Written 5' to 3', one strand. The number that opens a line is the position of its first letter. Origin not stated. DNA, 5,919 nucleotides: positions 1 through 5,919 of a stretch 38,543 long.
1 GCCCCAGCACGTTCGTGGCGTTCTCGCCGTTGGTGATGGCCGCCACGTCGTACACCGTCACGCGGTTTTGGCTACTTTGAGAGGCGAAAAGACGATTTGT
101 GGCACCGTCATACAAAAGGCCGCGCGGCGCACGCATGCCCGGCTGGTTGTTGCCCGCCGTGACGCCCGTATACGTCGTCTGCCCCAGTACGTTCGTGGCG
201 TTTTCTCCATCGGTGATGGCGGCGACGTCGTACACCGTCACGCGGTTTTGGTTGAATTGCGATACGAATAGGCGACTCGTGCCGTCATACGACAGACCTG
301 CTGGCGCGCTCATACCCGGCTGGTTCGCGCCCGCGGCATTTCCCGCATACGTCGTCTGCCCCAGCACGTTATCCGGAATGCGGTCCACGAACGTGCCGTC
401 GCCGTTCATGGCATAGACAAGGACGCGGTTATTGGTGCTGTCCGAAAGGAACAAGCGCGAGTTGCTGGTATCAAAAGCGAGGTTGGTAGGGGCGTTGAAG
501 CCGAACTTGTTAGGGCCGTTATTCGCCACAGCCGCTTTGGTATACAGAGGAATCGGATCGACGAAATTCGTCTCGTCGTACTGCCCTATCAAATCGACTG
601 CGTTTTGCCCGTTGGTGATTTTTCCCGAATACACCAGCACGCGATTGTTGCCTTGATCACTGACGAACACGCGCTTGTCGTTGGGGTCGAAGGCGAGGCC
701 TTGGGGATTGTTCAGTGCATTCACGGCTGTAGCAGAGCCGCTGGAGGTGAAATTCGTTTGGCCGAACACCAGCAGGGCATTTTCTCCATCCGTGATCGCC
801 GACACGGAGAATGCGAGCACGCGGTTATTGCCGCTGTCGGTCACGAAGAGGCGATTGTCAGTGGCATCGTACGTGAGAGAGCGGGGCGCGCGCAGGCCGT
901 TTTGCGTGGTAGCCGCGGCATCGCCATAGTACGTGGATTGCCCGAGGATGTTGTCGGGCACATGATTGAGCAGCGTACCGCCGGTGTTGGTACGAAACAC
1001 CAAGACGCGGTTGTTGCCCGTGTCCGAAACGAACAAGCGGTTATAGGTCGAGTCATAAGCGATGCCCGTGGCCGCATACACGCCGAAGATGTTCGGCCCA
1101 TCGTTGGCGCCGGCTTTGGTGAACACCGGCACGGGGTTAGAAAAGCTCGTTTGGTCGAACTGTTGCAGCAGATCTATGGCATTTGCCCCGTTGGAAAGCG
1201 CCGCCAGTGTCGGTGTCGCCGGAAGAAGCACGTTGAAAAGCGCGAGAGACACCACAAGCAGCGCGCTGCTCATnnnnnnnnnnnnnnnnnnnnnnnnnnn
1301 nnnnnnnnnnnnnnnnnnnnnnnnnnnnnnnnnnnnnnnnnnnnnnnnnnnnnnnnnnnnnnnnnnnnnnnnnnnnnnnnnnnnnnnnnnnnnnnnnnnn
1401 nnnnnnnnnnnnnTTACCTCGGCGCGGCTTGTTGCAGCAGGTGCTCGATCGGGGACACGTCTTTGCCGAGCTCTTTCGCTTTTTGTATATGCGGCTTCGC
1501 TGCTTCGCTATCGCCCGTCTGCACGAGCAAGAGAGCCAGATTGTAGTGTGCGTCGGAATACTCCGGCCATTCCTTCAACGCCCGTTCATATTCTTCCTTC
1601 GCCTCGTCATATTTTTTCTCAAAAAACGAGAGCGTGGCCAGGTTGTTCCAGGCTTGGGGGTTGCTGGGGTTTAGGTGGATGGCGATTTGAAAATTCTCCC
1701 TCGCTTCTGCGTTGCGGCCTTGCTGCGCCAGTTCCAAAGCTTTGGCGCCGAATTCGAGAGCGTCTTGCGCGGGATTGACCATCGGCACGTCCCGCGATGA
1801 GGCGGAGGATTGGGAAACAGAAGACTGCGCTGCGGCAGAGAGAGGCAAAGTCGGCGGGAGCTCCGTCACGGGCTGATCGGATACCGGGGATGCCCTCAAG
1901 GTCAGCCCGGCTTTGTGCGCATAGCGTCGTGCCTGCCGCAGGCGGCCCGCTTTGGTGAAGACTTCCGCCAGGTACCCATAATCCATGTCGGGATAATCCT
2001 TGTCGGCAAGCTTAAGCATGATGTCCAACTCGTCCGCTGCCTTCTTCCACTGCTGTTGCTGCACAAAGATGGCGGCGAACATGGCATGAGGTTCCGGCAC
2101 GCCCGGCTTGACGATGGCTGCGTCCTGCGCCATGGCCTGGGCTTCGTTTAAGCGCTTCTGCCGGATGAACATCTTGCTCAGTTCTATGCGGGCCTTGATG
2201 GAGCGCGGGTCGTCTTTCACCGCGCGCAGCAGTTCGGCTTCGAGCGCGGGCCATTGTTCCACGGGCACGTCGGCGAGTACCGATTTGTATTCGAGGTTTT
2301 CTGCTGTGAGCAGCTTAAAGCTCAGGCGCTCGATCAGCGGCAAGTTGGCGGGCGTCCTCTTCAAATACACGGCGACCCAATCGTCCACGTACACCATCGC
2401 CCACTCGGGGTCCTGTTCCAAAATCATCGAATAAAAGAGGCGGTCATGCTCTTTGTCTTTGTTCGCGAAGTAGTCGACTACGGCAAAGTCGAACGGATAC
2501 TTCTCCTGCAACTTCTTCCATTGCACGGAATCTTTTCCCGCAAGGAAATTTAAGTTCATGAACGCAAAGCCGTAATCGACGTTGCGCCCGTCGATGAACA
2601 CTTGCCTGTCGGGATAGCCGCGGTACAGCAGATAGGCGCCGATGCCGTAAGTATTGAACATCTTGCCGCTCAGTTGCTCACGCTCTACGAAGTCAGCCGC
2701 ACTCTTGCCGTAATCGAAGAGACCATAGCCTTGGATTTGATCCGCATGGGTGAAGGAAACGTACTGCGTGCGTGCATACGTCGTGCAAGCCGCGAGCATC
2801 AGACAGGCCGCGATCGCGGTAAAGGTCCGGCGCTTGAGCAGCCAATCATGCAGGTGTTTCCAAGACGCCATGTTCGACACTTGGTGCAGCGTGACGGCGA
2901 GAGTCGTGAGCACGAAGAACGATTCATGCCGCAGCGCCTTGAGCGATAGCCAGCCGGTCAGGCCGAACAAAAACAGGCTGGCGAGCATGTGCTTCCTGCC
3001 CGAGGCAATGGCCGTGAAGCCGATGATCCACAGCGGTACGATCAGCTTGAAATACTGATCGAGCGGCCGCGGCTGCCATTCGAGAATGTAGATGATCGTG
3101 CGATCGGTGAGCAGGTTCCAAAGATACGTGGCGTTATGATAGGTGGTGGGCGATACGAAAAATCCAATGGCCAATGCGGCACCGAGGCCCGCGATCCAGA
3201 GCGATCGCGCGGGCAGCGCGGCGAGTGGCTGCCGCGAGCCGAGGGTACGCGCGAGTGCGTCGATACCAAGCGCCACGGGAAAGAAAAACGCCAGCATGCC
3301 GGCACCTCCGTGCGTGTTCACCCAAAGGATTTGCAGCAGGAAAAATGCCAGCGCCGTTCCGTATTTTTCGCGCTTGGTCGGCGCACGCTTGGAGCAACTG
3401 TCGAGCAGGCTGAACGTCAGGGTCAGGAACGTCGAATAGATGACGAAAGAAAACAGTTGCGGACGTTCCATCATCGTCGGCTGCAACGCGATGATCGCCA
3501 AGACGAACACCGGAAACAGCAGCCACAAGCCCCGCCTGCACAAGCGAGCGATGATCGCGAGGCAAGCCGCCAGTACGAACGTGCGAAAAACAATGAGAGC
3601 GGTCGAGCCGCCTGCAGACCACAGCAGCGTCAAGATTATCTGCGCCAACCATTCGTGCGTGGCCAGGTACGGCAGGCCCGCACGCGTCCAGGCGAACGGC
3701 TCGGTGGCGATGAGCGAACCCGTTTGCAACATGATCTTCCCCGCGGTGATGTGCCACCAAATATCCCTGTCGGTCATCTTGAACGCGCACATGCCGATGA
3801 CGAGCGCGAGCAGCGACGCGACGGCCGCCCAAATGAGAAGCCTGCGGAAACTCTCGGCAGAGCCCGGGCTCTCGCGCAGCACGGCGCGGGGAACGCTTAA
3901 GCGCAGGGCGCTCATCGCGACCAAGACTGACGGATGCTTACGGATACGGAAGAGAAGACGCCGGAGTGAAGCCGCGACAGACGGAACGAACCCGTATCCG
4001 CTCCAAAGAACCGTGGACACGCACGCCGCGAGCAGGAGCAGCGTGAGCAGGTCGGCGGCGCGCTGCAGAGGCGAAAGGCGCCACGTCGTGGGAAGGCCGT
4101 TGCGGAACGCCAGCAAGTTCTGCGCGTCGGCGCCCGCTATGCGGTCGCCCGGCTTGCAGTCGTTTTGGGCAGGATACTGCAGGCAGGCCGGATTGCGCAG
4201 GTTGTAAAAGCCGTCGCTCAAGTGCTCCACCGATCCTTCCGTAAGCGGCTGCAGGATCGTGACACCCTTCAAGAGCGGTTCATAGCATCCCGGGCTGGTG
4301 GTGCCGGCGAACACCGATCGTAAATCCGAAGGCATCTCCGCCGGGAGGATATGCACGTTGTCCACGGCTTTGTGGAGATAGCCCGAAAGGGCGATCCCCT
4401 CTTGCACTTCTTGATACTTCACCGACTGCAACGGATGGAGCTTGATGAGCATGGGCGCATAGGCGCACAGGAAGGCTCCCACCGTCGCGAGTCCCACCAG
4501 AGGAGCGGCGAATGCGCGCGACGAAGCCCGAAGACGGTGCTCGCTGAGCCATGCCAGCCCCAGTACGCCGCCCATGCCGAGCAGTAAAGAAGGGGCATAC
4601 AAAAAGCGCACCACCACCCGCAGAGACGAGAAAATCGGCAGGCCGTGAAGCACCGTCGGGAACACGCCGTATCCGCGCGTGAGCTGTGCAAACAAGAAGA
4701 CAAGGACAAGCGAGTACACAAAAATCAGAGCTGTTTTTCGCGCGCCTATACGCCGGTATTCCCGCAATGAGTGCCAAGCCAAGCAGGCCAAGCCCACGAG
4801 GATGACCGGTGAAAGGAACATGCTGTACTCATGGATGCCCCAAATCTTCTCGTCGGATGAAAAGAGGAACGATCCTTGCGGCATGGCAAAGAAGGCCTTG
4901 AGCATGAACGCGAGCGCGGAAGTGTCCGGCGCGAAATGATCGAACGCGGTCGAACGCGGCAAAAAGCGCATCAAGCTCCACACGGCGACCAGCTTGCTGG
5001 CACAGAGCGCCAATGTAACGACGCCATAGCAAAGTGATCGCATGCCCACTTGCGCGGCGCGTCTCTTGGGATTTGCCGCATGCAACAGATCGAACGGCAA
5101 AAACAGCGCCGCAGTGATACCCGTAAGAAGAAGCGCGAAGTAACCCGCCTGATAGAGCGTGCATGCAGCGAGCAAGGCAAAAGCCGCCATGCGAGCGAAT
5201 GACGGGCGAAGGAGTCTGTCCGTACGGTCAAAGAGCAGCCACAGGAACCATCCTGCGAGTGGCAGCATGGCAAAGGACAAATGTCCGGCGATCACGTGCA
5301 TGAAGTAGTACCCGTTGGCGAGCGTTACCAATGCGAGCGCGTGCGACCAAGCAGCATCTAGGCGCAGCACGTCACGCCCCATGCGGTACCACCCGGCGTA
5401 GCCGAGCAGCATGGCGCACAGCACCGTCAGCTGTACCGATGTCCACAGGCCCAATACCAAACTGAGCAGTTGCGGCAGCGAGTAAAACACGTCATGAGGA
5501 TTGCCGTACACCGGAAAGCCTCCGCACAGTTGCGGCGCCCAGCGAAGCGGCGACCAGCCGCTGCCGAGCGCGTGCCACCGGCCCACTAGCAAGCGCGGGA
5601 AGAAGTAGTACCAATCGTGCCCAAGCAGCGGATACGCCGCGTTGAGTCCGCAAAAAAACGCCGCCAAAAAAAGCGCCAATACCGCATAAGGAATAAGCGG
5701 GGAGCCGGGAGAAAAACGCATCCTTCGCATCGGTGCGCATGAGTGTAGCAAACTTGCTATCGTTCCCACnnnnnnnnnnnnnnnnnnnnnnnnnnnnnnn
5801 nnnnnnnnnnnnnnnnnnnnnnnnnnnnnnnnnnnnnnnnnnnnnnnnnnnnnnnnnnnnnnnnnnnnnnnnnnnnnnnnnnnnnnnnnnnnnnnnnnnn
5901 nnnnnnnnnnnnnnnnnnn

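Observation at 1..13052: Envelope-glycosylation supercluster built around TPR-tailed GT-C-like membrane proteins, flanked by candidate secreted substrates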

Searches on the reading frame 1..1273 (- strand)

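Call 5: search_protein_families(library=pfam, proteins=[window:1-1273:-], max_evalue=0.01)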
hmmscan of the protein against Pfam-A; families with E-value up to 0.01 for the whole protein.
window:1-1273:- (424 aa): 5 families
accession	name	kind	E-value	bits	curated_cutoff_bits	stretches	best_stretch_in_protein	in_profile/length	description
PF01436.27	NHL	-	1e-21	76.2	20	3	187-215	1-28/28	NHL repeat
PF01731.26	Arylesterase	-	1.4e-12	48.1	21.3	0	175-215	41-81/86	Arylesterase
PF08450.18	SGL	-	1.5e-07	31.8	26.3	0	259-350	133-212/246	SMP-30/Gluconolactonase/LRE-like region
PF10282.15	Lactonase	-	1.5e-06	28.1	21.7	0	260-371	37-135/344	Lactonase, 7-bladed beta-propeller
PF25021.1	TEN_NHL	-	0.0041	16.6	27.1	0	179-278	133-219/357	Teneurin NHL domain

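Call 9: search_protein_families(library=ncbifam, proteins=[window:1-1273:-], max_evalue=0.01)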
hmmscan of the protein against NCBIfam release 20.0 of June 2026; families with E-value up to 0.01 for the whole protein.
window:1-1273:- (424 aa): 5 families
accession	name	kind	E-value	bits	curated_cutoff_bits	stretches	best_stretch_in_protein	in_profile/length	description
NF035926.1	scyF_NHL_VPEP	equivalog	2.7e-14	53.1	350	2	248-410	90-228/376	scytonemin biosynthesis PEP-CTERM protein ScyF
NF052280.1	7_blade_YncE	equivalog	3.9e-07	29.2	400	0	264-299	220-254/338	7-bladed beta-propeller protein YncE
NF038117.1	choice_anch_I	subfamily_domain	0.00057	18.9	300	0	134-195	5-66/458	choice-of-anchor I family protein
NF040493.1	TA_anti_VapB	subfamily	0.0023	18.1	60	0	190-214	15-39/73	type II toxin-antitoxin system VapB family antitoxin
TIGR03866.1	PQQ_ABC_repeats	subfamily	0.0089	15.1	287.3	0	184-214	79-109/310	PQQ-dependent catabolism-associated beta-propeller protein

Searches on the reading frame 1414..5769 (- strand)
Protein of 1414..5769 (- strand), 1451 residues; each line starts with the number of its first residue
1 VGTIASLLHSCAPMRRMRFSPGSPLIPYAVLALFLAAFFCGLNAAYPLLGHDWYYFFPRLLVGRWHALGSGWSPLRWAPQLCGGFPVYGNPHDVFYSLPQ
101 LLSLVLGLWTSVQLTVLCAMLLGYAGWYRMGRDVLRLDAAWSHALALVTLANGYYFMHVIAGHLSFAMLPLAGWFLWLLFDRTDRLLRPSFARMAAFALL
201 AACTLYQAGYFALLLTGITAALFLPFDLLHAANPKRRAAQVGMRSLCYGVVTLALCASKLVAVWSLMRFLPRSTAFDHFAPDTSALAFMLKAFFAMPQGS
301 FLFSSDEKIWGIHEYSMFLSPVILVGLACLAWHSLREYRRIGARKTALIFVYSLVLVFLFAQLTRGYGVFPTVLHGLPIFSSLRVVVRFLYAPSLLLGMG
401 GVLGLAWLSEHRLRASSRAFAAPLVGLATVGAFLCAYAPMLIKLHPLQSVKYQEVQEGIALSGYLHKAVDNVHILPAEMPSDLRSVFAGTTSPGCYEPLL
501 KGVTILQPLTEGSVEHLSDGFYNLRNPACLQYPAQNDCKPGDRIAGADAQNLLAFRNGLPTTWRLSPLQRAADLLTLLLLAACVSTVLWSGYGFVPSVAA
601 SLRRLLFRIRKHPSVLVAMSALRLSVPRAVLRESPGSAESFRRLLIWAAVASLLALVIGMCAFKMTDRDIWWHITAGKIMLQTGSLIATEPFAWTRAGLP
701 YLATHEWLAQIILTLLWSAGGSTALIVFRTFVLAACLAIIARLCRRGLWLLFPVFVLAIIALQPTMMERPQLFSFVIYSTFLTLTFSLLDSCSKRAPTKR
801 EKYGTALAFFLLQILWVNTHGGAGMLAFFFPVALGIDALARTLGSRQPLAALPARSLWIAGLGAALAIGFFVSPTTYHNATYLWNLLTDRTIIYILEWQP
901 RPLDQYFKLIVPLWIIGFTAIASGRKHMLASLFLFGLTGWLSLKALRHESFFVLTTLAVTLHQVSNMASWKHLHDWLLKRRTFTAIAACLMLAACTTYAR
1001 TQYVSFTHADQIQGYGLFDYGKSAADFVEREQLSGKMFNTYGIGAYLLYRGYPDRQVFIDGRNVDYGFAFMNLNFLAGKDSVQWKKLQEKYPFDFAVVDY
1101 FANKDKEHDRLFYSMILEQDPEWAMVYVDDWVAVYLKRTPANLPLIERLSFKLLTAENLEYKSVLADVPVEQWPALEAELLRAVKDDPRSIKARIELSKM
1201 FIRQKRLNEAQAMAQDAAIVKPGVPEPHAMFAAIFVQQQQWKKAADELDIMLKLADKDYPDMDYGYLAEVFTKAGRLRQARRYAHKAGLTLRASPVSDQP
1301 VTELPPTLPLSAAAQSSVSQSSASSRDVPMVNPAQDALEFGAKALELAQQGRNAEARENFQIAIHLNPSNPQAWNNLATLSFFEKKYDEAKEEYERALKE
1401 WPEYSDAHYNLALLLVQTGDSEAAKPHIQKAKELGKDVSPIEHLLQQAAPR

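Call 5: search_protein_families(library=pfam, proteins=[window:1414-5769:-], max_evalue=0.01)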
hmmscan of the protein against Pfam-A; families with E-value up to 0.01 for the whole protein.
window:1414-5769:- (1451 aa): 15 families
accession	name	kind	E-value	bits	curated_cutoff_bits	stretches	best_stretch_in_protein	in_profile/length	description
PF14559.12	TPR_19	-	4.9e-15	56.1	25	2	1384-1437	4-57/68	Tetratricopeptide repeat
PF13432.12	TPR_16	-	1.6e-13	51.3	32.7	2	1386-1431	12-57/65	Tetratricopeptide repeat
PF13414.12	TPR_11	-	6.7e-12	45.3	26.8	2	1346-1378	3-35/42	TPR repeat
PF07719.23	TPR_2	-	8.4e-12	44.7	27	1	1371-1399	1-29/34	Tetratricopeptide repeat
PF00515.34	TPR_1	-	8.7e-12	44.8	27.8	1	1372-1404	2-34/34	Tetratricopeptide repeat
PF13431.12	TPR_17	-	5.1e-11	42.4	24.4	1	1361-1391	3-33/34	Tetratricopeptide repeat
PF13181.12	TPR_8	-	2e-10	40.4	25.7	1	1372-1399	2-29/34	Tetratricopeptide repeat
PF13428.12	TPR_14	-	4e-09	36.7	23.5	1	1344-1380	8-44/44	Tetratricopeptide repeat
PF13424.12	TPR_12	-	1.7e-07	31.7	30.1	1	1372-1434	4-74/77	Tetratricopeptide repeat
PF23914.1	TPR_CcmH_CycH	-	2.7e-05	24.5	42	1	1364-1422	43-101/158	Cytochrome c-type biogenesis protein H TPR domain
PF13371.12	TPR_9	-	0.00017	22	35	0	1201-1256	5-60/73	Tetratricopeptide repeat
PF22860.2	DUF7017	-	0.00062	20.2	27.5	0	1343-1433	7-99/141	Domain of unknown function (DUF7017)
PF25064.1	ARM_TT21_5th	-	0.0011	19.7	27.8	0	1377-1434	7-64/117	TT21 fifth ARM repeats domain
PF24575.1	TPR_Slam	-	0.0033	18.3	35.2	0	1340-1393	50-103/104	Surface lipoprotein assembly modifier, N-terminal TPR repeats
PF25063.1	ARM_TT21_C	-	0.01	16.2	35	0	1349-1400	107-158/209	Tetratricopeptide repeat protein 21 C-terminal ARM domain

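Call 9: search_protein_families(library=ncbifam, proteins=[window:1414-5769:-], max_evalue=0.01)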
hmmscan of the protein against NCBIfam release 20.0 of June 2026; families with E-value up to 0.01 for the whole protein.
window:1414-5769:- (1451 aa): 18 families
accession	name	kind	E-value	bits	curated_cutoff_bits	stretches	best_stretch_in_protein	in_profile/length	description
TIGR02917.1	PEP_TPR_lipo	equivalog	5.3e-16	57.7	312.2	2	1337-1434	465-562/899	XrtA/PEP-CTERM system TPR-repeat protein PrsT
TIGR02521.1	type_IV_pilW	equivalog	6.5e-13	48.8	154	2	1340-1437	68-167/234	type IV pilus biogenesis/stability protein PilW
NF033762.1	social_mot_Tgl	equivalog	5.2e-12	45.6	225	1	1344-1421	38-116/252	social motility TPR repeat lipoprotein Tgl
TIGR02552.1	LcrH_SycD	equivalog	1.3e-10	41.1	104.8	1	1342-1448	23-129/136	SycD/LcrH family type III secretion system chaperone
TIGR00540.1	TPR_hemY_coli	hypoth_equivalog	5.1e-10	38.7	142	2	1212-1286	313-384/385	heme biosynthesis-associated TPR protein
NF033920.0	C39_PA2778_fam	equivalog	1.2e-08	34.7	150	1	1338-1434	157-253/255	PA2778 family cysteine peptidase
TIGR00990.1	3a0801s09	subfamily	6.6e-08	31.6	757.25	1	1345-1425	373-453/615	mitochondrial import receptor subunit TOM70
NF040959.1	MamA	equivalog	1.5e-07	31.1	200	1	1346-1434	114-202/204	magnetosome protein MamA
NF033758.1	gliding_GltE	equivalog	6.9e-07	28.6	225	1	1349-1424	98-173/411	adventurous gliding motility TPR repeat lipoprotein GltE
NF008391.2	PRK11189.1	equivalog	8.2e-06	25.5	250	1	1353-1430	81-158/297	lipoprotein NlpI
NF047558.1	TPR_END_plus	domain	0.00021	21.2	32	0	1407-1437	1-31/56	TPR end-of-group domain-containing protein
NF052415.1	T3SS_chap_SctY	equivalog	0.00086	19.8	70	0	1197-1284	12-100/106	type III secretion apparatus assembly chaperone SctY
NF002725.1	PRK02603.1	equivalog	0.0023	18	143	1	1329-1427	27-128/173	photosystem I assembly protein Ycf3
NF052312.1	T9SS_PorW_SprE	equivalog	0.0024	16.6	250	0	1181-1258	131-212/716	type IX secretion system periplasmic lipoprotein PorW/SprE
TIGR04510.1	mod_pep_cyc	subfamily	0.0025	16.4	400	0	1324-1397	384-458/814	putative peptide modification system cyclase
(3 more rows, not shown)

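Call 41: find_encoding_contigs(protein=window:1414-5769:-, flank=10000, max_places=3)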
Protein window:1414-5769:- (1451 aa): no gene with exactly this product is on record in the collection.

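Call 42: find_encoding_contigs(protein=window:1414-5730:-, flank=10000, max_places=3)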
Protein window:1414-5730:- (1438 aa): no gene with exactly this product is on record in the collection.
